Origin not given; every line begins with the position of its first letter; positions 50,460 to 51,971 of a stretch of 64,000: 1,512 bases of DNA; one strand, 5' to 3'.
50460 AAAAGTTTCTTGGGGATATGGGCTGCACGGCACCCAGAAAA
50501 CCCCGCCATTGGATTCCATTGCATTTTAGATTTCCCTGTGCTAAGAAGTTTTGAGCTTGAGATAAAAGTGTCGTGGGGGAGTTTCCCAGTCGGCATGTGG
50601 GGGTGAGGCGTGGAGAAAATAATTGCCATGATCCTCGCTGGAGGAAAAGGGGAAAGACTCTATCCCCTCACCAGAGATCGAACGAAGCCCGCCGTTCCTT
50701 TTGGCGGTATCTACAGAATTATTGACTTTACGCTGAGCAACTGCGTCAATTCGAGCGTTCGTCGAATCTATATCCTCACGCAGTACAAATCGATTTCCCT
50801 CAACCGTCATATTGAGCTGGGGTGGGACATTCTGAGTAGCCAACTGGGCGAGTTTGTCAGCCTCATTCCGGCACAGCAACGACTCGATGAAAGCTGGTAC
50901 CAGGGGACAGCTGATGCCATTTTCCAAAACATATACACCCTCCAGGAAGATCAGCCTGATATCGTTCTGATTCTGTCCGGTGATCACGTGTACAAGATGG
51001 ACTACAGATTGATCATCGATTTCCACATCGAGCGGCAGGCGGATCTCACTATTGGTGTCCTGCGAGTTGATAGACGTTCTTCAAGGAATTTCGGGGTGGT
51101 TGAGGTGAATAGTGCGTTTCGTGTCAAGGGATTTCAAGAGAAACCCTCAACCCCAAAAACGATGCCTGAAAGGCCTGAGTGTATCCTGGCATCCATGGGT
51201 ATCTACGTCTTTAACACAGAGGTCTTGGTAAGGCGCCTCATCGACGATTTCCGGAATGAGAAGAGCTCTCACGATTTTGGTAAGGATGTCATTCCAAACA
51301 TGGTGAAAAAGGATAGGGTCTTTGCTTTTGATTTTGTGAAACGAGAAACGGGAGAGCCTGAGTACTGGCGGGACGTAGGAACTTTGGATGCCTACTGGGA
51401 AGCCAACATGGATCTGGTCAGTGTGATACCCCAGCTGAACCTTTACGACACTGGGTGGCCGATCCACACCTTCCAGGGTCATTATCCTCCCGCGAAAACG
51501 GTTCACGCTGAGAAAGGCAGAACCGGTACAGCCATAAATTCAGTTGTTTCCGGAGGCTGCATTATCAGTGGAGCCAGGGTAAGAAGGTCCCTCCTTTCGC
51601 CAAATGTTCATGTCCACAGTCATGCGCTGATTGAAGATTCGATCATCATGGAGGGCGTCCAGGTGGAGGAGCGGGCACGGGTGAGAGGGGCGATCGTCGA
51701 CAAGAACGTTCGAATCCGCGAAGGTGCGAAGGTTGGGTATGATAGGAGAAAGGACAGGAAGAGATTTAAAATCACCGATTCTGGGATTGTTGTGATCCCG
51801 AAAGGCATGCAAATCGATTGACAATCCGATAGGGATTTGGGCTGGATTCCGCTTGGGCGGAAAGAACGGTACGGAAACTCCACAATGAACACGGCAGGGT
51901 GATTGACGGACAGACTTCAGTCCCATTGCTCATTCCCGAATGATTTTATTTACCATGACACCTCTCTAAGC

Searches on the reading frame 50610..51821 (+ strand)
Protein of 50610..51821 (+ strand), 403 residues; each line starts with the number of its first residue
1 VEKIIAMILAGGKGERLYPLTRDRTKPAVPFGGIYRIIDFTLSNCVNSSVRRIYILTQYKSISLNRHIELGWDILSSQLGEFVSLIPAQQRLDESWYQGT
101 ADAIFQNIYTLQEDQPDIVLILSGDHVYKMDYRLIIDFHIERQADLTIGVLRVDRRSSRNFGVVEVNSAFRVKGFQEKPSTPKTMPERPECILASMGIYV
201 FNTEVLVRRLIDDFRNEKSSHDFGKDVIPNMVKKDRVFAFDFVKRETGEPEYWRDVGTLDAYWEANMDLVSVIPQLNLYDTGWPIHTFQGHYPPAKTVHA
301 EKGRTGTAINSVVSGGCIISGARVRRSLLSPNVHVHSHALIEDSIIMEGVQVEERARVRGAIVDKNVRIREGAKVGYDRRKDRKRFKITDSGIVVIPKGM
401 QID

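Call 57: search_protein_families(library=pfam, proteins=[window:50610-51821:+], max_evalue=0.00001)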
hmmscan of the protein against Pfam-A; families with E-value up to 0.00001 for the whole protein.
window:50610-51821:+ (403 aa): 4 families
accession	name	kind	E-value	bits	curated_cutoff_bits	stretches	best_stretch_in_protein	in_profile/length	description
PF00483.29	NTP_transferase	-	4.1e-66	223.5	21.2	1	6-269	2-242/245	Nucleotidyl transferase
PF24894.1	Hexapep_GlmU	-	1.1e-40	138.4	23.3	1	293-396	1-104/104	GlmU-like, C-terminal hexapeptide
PF25247.1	LbH_GLGC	-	3.4e-09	37.2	27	0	351-402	75-130/135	GLGC left-handed parallel beta-helix domain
PF25084.1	LbH_EIF2B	-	1e-08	35.6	54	1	312-375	23-87/105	EIF2B subunit epsilon LbH domain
